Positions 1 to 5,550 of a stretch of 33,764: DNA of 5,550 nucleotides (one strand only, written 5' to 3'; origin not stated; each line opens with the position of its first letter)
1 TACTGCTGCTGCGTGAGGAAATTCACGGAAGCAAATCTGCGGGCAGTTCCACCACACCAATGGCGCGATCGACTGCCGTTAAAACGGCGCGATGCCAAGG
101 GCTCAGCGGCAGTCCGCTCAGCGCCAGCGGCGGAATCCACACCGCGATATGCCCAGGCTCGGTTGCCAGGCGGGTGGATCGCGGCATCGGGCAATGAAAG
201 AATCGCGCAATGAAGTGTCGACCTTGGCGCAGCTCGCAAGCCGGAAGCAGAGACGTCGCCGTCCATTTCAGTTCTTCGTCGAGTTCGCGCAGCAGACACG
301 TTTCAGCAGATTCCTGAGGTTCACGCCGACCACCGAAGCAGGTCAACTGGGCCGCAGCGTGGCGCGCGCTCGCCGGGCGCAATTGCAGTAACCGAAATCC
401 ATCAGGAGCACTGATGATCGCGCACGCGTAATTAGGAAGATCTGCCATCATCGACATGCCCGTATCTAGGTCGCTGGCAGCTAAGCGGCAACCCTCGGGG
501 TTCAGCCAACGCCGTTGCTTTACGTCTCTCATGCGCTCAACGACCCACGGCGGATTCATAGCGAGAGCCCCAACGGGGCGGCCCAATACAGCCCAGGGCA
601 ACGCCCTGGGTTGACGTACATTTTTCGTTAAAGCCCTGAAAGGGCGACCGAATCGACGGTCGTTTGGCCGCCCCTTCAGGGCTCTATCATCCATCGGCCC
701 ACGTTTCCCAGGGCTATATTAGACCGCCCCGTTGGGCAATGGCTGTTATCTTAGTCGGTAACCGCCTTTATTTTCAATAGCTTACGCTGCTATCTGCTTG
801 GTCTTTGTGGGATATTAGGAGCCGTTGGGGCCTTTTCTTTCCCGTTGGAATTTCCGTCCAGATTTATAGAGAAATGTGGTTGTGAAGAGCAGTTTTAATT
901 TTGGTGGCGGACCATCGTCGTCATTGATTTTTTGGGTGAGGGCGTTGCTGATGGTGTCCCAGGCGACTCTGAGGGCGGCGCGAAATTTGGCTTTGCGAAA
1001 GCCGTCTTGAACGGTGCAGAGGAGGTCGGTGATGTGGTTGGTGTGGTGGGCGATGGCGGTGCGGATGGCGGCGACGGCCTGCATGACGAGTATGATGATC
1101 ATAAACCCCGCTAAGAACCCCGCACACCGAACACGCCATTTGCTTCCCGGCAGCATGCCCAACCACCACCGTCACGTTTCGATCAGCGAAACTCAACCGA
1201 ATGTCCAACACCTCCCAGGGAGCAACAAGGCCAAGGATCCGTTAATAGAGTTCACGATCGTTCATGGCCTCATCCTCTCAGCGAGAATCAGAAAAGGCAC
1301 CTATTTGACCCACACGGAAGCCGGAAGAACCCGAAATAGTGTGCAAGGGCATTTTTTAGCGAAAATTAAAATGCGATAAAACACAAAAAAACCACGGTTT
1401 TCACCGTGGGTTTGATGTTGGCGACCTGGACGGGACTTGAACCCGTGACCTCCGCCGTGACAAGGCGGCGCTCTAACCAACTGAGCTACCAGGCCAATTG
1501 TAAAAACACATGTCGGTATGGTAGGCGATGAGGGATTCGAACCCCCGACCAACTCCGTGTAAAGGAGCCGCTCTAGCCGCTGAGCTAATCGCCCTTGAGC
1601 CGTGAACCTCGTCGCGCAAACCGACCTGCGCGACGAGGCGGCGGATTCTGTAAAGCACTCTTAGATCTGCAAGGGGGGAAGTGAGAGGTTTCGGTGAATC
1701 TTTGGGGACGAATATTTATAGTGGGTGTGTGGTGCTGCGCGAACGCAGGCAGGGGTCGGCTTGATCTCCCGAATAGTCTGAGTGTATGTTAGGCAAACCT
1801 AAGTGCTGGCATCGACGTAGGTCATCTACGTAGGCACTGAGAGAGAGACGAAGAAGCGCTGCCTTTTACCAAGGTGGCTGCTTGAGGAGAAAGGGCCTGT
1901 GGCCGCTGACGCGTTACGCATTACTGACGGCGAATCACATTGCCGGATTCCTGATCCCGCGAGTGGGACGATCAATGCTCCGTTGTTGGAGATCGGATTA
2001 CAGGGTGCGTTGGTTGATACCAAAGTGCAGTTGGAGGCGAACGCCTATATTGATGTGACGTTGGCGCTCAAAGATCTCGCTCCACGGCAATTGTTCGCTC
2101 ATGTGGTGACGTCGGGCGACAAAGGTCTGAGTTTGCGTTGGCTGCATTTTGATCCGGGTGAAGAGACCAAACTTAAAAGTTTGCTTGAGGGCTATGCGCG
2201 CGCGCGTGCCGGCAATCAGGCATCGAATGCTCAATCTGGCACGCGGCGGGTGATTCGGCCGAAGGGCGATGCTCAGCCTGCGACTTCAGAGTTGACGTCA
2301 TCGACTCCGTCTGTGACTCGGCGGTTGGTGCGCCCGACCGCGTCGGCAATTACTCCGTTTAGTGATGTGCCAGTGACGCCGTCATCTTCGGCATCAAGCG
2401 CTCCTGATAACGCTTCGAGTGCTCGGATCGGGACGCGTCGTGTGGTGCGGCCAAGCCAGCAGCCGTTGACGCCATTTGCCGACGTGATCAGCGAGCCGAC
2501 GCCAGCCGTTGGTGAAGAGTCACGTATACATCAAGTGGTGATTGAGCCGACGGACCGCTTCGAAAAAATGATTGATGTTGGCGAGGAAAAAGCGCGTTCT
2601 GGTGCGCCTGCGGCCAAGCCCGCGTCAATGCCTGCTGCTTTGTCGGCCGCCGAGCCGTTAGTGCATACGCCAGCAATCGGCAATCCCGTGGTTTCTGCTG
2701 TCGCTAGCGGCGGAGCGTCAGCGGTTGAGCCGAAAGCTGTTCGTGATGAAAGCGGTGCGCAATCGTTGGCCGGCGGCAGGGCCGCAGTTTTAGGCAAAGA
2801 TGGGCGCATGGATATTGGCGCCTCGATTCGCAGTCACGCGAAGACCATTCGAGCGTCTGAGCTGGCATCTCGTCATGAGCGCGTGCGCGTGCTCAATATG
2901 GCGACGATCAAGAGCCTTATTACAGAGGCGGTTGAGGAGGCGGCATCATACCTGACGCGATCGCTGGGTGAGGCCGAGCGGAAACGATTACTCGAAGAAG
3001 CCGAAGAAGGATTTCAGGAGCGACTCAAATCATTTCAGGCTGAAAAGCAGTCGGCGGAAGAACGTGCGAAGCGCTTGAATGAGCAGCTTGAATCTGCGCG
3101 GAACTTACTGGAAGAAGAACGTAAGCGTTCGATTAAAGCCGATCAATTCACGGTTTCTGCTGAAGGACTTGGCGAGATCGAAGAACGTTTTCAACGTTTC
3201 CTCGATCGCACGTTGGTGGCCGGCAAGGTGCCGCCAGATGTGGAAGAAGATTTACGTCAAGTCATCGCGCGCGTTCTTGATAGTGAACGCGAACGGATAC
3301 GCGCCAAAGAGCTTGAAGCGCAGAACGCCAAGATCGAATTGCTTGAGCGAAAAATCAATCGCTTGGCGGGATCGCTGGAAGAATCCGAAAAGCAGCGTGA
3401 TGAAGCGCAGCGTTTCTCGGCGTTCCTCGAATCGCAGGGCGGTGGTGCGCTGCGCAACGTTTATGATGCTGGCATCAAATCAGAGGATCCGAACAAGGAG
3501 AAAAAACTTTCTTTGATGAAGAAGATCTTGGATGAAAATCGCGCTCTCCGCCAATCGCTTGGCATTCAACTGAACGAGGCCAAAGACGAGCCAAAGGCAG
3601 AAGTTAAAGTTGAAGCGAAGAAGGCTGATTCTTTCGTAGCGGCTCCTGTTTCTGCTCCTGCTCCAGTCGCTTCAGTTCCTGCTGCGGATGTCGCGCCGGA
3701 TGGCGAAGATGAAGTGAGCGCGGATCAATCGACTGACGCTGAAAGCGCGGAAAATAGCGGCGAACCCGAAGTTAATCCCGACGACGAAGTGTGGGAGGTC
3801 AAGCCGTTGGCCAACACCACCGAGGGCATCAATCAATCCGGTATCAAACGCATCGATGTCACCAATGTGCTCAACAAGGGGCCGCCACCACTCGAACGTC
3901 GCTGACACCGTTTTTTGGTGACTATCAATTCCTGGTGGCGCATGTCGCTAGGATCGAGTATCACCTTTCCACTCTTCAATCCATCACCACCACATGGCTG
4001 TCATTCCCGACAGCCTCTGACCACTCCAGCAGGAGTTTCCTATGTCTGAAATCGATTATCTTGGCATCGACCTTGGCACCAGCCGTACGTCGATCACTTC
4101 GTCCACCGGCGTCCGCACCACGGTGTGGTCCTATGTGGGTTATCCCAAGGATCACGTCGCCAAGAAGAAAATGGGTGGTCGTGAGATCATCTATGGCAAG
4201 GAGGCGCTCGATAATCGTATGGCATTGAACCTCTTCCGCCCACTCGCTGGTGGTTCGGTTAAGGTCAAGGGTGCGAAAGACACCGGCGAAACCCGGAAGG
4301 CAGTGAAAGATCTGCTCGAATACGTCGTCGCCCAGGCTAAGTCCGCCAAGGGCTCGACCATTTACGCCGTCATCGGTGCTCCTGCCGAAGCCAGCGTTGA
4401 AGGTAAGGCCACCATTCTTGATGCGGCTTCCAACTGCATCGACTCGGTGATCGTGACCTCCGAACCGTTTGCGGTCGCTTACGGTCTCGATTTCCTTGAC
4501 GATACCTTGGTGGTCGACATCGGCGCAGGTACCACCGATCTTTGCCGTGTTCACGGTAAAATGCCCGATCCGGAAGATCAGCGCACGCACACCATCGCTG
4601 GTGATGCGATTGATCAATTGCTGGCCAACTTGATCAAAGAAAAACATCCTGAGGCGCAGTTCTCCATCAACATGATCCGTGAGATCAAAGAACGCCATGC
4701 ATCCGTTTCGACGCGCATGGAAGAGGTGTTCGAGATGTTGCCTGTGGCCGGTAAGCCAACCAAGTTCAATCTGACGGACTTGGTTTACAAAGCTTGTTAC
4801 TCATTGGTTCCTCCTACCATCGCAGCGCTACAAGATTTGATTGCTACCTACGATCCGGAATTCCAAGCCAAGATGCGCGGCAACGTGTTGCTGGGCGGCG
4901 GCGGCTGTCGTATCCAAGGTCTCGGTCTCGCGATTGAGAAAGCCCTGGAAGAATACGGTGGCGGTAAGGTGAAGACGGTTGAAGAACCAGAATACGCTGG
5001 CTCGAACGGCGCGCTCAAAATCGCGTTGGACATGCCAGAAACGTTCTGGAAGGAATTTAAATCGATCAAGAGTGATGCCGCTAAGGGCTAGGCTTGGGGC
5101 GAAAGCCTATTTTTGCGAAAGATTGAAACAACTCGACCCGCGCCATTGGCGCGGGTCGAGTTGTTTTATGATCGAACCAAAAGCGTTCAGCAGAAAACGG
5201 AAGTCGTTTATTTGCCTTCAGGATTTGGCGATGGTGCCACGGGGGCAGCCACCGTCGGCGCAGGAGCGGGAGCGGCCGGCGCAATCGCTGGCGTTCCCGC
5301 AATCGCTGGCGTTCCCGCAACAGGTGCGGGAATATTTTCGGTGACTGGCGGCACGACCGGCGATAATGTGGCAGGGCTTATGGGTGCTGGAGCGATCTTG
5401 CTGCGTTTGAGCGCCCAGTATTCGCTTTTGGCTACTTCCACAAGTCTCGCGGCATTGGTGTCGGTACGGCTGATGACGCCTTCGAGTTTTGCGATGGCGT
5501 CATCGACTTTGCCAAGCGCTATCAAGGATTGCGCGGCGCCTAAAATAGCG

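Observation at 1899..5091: Orphan MamK-family actin paired with a PilZ-like/coiled-coil/acidic-tail protein (mamJ-mamK-like logic without a magnetosome island)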

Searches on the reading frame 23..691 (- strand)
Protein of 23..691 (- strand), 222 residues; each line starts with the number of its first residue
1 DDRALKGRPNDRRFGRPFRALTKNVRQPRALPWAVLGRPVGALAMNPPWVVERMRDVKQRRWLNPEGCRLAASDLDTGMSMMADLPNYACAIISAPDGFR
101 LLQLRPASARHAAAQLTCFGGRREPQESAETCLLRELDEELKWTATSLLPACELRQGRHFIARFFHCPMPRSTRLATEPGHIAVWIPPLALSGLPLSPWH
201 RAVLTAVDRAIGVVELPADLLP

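Call 35: search_protein_families(library=pfam, proteins=[window:23-691:-], max_evalue=0.0001)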
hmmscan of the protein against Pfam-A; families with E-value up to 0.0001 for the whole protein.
window:23-691:- (222 aa): 1 family
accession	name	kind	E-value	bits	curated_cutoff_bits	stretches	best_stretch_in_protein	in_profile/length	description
PF00293.34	NUDIX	-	1.1e-08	35.5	21.1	1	89-204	6-131/134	NUDIX domain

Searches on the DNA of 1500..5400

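Call 96: search_rna_families(source=window, start=1500, end=5400, threshold=evalue, max_evalue=1)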
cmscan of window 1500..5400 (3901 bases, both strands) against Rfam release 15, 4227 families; matches with E-value up to 1: 4.
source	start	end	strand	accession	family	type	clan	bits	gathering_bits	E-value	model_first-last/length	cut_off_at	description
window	1522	1594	-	RF00005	tRNA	Gene; tRNA;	CL00001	66.4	29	1.9e-13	1-71/71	no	tRNA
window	1519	1588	-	RF00233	Tymo_tRNA-like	Cis-reg;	-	24.3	40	0.045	1-84/84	no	Tymovirus/Pomovirus/Furovirus tRNA-like 3' UTR element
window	5130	5180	-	RF00512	Leu_leader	Cis-reg; leader;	-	23.4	50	0.11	1-148/148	no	Leucine operon leader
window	5107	5162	+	RF00512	Leu_leader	Cis-reg; leader;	-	20.9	50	0.5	1-148/148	no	Leucine operon leader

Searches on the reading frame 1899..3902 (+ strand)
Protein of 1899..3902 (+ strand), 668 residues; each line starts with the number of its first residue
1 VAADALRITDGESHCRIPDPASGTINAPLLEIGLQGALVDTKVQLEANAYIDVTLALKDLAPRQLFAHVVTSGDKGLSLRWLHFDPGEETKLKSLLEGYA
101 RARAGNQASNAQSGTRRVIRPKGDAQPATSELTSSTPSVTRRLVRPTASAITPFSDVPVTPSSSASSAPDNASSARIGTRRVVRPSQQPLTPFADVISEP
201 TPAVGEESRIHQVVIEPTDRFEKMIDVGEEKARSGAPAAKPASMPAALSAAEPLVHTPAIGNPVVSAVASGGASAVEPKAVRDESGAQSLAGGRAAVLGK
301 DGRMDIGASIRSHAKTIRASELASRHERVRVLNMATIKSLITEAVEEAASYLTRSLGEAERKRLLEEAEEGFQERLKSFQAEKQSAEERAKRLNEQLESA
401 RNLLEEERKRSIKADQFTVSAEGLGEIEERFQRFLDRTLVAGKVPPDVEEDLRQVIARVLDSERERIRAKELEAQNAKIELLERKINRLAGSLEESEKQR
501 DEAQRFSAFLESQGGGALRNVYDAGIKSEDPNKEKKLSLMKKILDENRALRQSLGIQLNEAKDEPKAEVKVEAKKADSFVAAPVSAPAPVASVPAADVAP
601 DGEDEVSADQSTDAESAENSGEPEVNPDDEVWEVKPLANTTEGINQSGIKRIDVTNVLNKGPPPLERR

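Call 3: search_protein_families(library=pfam, proteins=[window:1899-3902:+], max_evalue=0.01)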
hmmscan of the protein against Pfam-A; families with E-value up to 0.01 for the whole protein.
window:1899-3902:+ (668 aa): 1 family
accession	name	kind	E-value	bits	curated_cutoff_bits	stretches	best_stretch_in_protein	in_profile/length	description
PF07238.19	PilZ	-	0.0033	18.2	22.5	1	22-97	20-101/102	PilZ domain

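Call 4: search_protein_families(library=ncbifam, proteins=[window:1899-3902:+], max_evalue=0.01)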
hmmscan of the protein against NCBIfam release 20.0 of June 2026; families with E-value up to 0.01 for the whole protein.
window:1899-3902:+ (668 aa): 0 families

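Call 8: search_solved_structures(query=window:1899-3902:+, max_evalue=1)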
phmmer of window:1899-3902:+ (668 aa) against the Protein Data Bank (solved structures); distinct sequences matched with E-value up to 1: 2.
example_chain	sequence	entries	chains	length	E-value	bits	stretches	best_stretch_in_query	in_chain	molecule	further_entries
6zj3_ST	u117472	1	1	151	0.91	11.7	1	421-496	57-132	Ribosomal protein uS15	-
3o0z_A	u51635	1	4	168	0.93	11.6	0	386-509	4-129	Rho-associated protein kinase 1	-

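Call 10: find_homologous_proteins(query=window:1899-3902:+, max_evalue=0.001)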
Query window:1899-3902:+ (668 aa): 182 proteins with E <= 0.001 among 8000 candidates; the best 120 are listed.
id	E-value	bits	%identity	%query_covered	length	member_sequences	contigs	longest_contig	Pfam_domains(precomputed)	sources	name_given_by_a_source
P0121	0.0e+0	1370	98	100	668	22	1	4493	-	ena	-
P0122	0.0e+0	1215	86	100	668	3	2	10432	-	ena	-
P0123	0.0e+0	1187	85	100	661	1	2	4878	-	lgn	-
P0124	0.0e+0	1176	85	100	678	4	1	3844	-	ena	-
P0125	0.0e+0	1026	74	100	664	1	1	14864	-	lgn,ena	-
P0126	0.0e+0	1019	75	100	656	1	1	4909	PF07238.20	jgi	jgi:hypothetical protein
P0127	0.0e+0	1019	75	100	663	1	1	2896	PF07238.20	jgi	jgi:hypothetical protein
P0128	0.0e+0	1016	75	100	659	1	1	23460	-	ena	-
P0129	0.0e+0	1016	75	100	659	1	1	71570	-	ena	-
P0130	0.0e+0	1015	75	100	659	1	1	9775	-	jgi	-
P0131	0.0e+0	1014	76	100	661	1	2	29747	-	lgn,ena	-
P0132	0.0e+0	1013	75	100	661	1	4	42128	-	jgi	-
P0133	0.0e+0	1013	75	100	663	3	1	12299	-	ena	-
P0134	8.9e-297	1004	75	100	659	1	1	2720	-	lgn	-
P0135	1.3e-296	1004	74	100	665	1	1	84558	-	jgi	jgi:AcrR family transcriptional regulator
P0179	2.4e-143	497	45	100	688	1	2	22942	PF07238.20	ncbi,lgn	-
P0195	2.5e-136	474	46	98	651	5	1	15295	PF07238.20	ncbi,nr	ncbi:MAG: PilZ domain-containing protein [Planctomycetes bacterium]|nr:PilZ domain-containing protei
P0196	5.7e-134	466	45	98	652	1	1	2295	PF07238.20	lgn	-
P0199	7.1e-133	463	45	95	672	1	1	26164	PF07238.20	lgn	-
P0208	6.4e-131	456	45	100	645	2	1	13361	PF07238.20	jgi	jgi:hypothetical protein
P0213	4.8e-130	454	43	100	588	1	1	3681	PF07238.20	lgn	-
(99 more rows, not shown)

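Call 32: search_protein_families(library=pfam, alignment_id=A1, max_evalue=0.01)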
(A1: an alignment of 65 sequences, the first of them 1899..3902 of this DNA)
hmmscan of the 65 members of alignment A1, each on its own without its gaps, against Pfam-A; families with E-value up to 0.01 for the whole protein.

A. member 1, window:1899-3902:+ (668 aa): 1 family
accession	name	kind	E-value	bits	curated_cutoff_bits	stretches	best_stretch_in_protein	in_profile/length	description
PF07238.19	PilZ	-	0.0033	18.2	22.5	1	22-97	20-101/102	PilZ domain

B. families by the number of members that match (of 65 scanned): 3 families
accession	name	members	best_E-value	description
PF07238.19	PilZ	17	1.4e-06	PilZ domain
PF13166.12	AAA_13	6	0.00021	AAA domain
PF11740.13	KfrA_N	1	0.0085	Plasmid replication region DNA-binding N-term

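Call 37: predict_structure(alignment_id=A1)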
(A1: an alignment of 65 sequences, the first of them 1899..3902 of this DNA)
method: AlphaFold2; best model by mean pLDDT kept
length: 668 residues; sequences in the alignment: 65
mean_pLDDT: 62.8   pTM: 0.27
mean pLDDT of the five models: 62.8, 62.1, 61.0, 60.2, 59.7
residues with pLDDT >= 90: 149; 70-90: 149; 50-70: 94; < 50: 276
segments of 3 or more residues with pLDDT < 50: 1-3, 108-137, 139-218, 223-295, 316-318, 417-419, 516-520, 522-526, 559-599, 601-622, 638-640
pLDDT, mean of each block of 10 residues (from residue 1): 72 92 92 95 91 94 95 93 88 92 66 36 35 41 36 40 37 37 39 36 41 44 43 34 34 33 34 32 31 53 71 57 53 71 84 74 88 94 94 95 90 63 73 75 71 84 90 91 92 90 85 56 53 77 87 67 36 34 38 38 36 35 58 56 54 57 53
secondary structure, 60 per line:
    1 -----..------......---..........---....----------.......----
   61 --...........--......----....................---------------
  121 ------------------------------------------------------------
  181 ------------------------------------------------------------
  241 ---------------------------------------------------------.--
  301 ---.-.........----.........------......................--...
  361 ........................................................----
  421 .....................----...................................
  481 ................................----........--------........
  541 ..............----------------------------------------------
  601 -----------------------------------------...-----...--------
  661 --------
elements in order (helices of 4 or more, strands of 3 or more residues): E14-19 E23-32 E36-39 E50-56 E63-73 E76-81 H86-105 H306-314 H319-327 H334-355 H358-416 H421-441 H446-512 H517-524 H533-554 E642-644 E650-652

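Call 43: fold_search(model_id=the predicted structure, library=pdb)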
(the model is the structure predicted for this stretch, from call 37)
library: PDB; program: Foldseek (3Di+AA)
matches with E <= 10: 670; with E <= 0.001: 22
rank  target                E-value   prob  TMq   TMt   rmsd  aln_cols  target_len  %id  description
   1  4rt0_C                5.3e-06  1.00  0.13  0.69   3.1       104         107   12  Structure of the Alg44 PilZ domain from Pseudomonas aeruginosa PAO1 in complex with c-di-GMP (released 2015-04-08)
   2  4rt0_A                9.9e-06  1.00  0.14  0.70   3.1       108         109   11  Structure of the Alg44 PilZ domain from Pseudomonas aeruginosa PAO1 in complex with c-di-GMP (released 2015-04-08)
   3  4rt0_B                9.9e-06  1.00  0.14  0.70   3.2       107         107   11  Structure of the Alg44 PilZ domain from Pseudomonas aeruginosa PAO1 in complex with c-di-GMP (released 2015-04-08)
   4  4xrn_B                1.2e-05  1.00  0.13  0.71   2.9       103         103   10  Pilz domain with c-di-gmp of a protein from Pseudomonas aeruginosa (released 2016-02-03)
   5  4rt1_A                1.5e-05  1.00  0.14  0.70   3.1       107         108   10  Structure of the Alg44 PilZ domain (R95A mutant) from Pseudomonas aeruginosa PAO1 in complex with c-di-GMP (released 2015-04-08)
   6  4xrn_C                1.9e-05  1.00  0.14  0.71   3.3       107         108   12  Pilz domain with c-di-gmp of a protein from Pseudomonas aeruginosa (released 2016-02-03)
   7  4xrn_D                2.1e-05  1.00  0.13  0.72   2.8       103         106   11  Pilz domain with c-di-gmp of a protein from Pseudomonas aeruginosa (released 2016-02-03)
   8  4rt1_B                2.1e-05  1.00  0.14  0.70   3.4       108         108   11  Structure of the Alg44 PilZ domain (R95A mutant) from Pseudomonas aeruginosa PAO1 in complex with c-di-GMP (released 2015-04-08)
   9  4xrn_A                2.5e-05  1.00  0.13  0.72   2.8       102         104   10  Pilz domain with c-di-gmp of a protein from Pseudomonas aeruginosa (released 2016-02-03)
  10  4q63                  4.6e-05  1.00  0.12  0.70   3.4       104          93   19  Crystal Structure of Legionella Uncharacterized Protein Lpg0364 (released 2014-05-07)
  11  5y6g                  5.9e-05  1.00  0.14  0.64   5.3       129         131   16  PilZ domain with c-di-GMP of YcgR from Escherichia coli (released 2018-07-18)
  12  8u0i                  9.0e-05  1.00  0.11  0.78   2.5        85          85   19  Crystal structure of PA0012 complexed with cyclic-di-GMP from Pseudomonas aeruginosa (released 2024-09-04)
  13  5ked_A                2.0e-04  1.00  0.14  0.37   4.0       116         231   15  Structure of the 2.65 Angstrom P2(1) crystal of K. pneumonia MrkH (released 2016-08-17)
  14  5y4r_D                2.7e-04  1.00  0.13  0.60   8.7       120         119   15  Structure of a methyltransferase complex (released 2017-11-29)
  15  5y6f                  3.1e-04  1.00  0.14  0.38   3.9       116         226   19  Crystal structure of YcgR in complex with c-di-GMP from Escherichia coli (released 2018-07-18)
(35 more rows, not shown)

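Call 84: search_protein_families(library=padloc, proteins=[window:1899-3902:+], max_evalue=0.01)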
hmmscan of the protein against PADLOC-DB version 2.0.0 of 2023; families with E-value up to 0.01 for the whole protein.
window:1899-3902:+ (668 aa): 0 families

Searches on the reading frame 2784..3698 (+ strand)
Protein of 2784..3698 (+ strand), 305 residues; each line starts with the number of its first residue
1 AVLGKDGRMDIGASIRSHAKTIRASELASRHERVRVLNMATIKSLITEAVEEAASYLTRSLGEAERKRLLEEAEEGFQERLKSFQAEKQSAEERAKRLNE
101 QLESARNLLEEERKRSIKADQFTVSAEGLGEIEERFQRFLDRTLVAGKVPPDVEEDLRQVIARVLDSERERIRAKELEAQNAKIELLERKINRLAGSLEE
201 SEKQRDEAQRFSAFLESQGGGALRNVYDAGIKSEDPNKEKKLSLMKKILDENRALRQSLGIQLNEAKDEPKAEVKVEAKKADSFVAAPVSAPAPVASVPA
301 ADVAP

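Call 90: predict_structure(alignment_id=A3)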
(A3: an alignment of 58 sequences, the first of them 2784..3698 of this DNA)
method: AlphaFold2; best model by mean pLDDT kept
length: 305 residues; sequences in the alignment: 58
mean_pLDDT: 72.5   pTM: 0.30
mean pLDDT of the five models: 72.5, 70.6, 69.7, 67.9, 65.1
residues with pLDDT >= 90: 73; 70-90: 114; 50-70: 64; < 50: 54
segments of 3 or more residues with pLDDT < 50: 222-225, 227-231, 265-304
pLDDT, mean of each block of 10 residues (from residue 1): 60 62 53 57 84 78 82 93 93 94 93 79 62 78 75 81 87 90 93 91 89 73 48 62 81 80 47 36 40 44 45
secondary structure, 60 per line:
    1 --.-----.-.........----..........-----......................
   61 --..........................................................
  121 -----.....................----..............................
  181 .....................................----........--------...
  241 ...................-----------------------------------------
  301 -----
elements in order: H11-19 H24-33 H39-60 H63-120 H126-146 H151-217 H222-229 H238-259

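Call 92: fold_search(model_id=the predicted structure, library=pdb)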
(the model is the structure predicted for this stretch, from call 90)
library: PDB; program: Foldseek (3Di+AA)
matches with E <= 10: 2; with E <= 0.001: 0
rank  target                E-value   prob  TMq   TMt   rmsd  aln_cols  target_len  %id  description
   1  9c7z_A                4.7e+00  0.25  0.16  0.60   4.0        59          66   27  Hallucinated C3 protein assembly HALC3_919 (released 2025-05-21)
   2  9c7z_B                8.7e+00  0.14  0.16  0.61   4.1        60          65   28  Hallucinated C3 protein assembly HALC3_919 (released 2025-05-21)
